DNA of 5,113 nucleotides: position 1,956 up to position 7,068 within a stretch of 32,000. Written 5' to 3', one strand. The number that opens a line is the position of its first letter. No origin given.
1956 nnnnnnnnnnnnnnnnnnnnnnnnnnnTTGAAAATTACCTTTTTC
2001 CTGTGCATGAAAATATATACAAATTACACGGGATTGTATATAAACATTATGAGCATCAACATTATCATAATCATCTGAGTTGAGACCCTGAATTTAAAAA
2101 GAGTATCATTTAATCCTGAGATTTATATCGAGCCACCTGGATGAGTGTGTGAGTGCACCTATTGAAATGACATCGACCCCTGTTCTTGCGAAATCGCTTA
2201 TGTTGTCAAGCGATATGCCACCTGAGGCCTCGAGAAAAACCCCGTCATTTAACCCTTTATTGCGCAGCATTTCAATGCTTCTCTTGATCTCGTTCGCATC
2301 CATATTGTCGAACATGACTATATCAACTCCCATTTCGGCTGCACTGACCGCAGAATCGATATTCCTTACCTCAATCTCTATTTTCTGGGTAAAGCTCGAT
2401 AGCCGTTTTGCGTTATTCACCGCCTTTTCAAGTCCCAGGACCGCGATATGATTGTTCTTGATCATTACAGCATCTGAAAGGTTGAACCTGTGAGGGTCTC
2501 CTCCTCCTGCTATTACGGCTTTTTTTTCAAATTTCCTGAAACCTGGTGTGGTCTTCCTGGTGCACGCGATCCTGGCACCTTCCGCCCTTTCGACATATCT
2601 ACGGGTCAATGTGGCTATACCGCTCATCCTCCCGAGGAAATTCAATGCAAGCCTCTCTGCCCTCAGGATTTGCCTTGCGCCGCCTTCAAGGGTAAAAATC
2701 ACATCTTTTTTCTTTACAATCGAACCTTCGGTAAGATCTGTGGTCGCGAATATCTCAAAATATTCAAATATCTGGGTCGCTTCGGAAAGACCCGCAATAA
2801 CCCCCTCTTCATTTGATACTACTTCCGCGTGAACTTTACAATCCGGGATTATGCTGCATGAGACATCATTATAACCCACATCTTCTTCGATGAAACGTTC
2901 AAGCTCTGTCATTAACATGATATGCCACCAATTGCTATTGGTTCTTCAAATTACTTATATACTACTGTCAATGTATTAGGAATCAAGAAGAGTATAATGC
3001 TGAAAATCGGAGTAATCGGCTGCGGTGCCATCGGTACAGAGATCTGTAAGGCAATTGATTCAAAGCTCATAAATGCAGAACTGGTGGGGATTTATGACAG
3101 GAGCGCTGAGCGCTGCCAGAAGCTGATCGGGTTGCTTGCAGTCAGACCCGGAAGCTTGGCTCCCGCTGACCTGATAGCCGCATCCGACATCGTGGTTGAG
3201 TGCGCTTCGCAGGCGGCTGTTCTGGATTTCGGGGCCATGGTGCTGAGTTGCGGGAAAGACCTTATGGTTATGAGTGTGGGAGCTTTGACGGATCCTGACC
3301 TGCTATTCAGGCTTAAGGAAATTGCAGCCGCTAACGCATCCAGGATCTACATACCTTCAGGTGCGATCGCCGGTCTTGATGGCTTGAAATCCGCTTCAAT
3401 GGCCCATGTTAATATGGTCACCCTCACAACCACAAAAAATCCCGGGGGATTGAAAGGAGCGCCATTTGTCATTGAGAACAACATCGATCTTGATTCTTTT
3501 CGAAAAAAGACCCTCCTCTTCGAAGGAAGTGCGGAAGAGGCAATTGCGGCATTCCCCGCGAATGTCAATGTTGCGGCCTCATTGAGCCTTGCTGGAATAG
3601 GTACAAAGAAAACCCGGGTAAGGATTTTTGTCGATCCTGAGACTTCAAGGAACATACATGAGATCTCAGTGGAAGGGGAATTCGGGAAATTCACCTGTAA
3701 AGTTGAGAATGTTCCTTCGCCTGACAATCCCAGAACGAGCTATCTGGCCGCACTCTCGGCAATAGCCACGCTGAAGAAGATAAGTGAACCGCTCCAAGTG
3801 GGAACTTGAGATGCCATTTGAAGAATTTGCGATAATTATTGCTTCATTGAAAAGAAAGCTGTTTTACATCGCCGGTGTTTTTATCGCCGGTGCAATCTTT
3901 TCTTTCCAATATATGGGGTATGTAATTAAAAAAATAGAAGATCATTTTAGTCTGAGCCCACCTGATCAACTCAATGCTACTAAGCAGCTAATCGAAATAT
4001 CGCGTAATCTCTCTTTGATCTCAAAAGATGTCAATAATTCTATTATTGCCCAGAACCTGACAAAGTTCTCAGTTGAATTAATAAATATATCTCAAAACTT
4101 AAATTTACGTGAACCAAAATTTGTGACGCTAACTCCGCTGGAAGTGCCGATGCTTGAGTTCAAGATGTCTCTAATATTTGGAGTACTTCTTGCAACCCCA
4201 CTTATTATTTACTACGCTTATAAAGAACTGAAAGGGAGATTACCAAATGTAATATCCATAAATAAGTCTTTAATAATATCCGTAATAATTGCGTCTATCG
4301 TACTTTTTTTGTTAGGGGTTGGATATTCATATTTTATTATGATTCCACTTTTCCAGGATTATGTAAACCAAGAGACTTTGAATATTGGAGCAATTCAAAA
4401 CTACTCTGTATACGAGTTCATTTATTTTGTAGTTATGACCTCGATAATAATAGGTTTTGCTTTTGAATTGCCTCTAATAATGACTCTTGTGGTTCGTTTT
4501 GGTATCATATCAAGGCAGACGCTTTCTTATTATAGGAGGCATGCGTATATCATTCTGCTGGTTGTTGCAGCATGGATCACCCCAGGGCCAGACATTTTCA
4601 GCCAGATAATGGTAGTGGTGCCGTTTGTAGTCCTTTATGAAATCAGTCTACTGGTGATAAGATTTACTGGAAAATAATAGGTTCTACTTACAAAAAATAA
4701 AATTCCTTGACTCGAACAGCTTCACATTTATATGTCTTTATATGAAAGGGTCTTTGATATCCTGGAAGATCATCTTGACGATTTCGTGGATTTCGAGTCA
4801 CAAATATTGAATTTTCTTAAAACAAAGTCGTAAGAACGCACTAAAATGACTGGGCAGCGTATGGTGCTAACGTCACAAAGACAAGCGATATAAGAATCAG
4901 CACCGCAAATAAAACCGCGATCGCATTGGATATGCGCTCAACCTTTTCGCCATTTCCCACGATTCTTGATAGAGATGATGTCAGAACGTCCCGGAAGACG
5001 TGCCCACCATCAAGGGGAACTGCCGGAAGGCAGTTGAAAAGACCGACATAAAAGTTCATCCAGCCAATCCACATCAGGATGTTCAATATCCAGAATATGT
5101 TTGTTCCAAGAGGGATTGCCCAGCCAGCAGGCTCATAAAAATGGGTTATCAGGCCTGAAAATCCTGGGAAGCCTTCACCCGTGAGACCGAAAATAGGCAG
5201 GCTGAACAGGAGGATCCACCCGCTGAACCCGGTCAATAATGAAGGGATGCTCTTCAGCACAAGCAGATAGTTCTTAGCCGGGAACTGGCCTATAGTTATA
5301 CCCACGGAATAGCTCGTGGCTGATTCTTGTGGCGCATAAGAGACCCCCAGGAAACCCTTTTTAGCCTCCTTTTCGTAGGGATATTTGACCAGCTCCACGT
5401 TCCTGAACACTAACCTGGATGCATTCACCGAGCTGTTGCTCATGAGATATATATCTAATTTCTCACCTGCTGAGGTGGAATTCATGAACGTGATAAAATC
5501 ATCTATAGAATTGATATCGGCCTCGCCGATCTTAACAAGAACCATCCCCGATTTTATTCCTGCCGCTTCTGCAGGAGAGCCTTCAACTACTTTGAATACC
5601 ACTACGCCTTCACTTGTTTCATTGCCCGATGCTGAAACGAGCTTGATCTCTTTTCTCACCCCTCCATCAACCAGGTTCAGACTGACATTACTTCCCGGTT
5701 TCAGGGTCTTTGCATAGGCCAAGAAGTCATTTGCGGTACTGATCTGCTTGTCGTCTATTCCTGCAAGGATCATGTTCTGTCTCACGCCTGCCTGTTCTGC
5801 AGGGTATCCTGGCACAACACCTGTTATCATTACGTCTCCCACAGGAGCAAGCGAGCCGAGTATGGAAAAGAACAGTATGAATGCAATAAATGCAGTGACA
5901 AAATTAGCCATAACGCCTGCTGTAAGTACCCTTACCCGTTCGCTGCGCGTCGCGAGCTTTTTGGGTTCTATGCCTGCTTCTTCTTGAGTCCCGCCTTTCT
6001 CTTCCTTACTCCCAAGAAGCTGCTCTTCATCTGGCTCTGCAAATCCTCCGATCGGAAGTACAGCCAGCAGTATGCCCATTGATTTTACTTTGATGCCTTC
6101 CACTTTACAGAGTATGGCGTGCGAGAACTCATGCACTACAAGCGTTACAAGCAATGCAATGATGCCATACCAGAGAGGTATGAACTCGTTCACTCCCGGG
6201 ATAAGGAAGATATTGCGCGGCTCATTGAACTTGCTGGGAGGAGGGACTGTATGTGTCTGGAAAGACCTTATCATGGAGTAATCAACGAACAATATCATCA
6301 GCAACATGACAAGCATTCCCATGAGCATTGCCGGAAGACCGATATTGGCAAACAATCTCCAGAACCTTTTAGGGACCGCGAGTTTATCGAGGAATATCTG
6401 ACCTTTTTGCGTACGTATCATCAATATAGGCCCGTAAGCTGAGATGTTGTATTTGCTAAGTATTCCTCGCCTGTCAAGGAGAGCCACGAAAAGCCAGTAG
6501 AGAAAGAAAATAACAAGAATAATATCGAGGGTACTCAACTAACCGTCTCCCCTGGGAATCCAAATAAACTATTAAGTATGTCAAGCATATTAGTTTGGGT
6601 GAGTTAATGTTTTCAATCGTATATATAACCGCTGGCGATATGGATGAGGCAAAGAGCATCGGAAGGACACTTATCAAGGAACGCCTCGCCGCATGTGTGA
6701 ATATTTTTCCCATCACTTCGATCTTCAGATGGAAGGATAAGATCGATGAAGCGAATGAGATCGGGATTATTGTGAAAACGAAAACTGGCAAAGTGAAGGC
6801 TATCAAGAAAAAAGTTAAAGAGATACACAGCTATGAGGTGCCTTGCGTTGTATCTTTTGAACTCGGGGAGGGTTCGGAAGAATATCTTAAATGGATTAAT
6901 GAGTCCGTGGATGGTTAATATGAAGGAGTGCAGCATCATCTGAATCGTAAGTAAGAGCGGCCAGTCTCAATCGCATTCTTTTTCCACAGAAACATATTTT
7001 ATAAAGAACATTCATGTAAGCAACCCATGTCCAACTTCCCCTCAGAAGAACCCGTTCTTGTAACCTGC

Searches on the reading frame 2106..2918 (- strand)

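Call 61: search_protein_families(library=pfam, proteins=[window:2106-2918:-], max_evalue=0.0001)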
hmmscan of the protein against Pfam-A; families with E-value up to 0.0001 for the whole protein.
window:2106-2918:- (270 aa): 2 families
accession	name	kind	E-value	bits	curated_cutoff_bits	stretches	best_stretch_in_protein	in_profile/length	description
PF01729.25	QRPTase_C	-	8.9e-60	201.7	23.1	1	101-268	1-169/169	Quinolinate phosphoribosyl transferase, C-terminal domain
PF02749.22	QRPTase_N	-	2.5e-20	72.9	27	1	23-99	8-82/82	Quinolinate phosphoribosyl transferase, N-terminal domain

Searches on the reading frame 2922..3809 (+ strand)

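Call 61: search_protein_families(library=pfam, proteins=[window:2922-3809:+], max_evalue=0.0001)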
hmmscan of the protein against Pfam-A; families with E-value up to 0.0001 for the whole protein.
window:2922-3809:+ (295 aa): 2 families
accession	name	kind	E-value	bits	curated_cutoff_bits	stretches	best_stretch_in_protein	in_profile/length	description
PF01958.23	Asp_DH_C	-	4.6e-37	126.6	27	1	195-281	3-89/89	Aspartate dehydrogenase, C-terminal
PF03447.22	NAD_binding_3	-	2.6e-20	73.7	24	1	33-145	1-116/116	Homoserine dehydrogenase, NAD binding domain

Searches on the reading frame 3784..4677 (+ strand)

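Call 61: search_protein_families(library=pfam, proteins=[window:3784-4677:+], max_evalue=0.0001)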
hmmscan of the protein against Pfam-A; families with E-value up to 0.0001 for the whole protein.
window:3784-4677:+ (297 aa): 1 family
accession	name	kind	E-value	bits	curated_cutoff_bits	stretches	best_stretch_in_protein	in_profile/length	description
PF00902.23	TatC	-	9.4e-40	137.1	25.1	1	19-280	3-208/208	Sec-independent protein translocase protein (TatC)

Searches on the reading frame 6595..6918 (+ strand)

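Call 6: search_protein_families(library=pfam, proteins=[window:6595-6918:+], max_evalue=0.1)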
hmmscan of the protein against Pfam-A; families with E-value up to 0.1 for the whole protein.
window:6595-6918:+ (107 aa): 3 families
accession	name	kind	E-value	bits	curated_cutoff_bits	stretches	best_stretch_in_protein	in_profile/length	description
PF03091.20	CutA1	-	4.3e-36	123.1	22.4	1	8-103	2-98/99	CutA1 divalent ion tolerance protein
PF16244.11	DUF4901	-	0.048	14.2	27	1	43-82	35-74/148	YcdB, YcdC repeated domain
PF16952.10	Gln-synt_N_2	-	0.064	13.5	35.7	1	7-58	19-70/112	Glutamine synthetase N-terminal domain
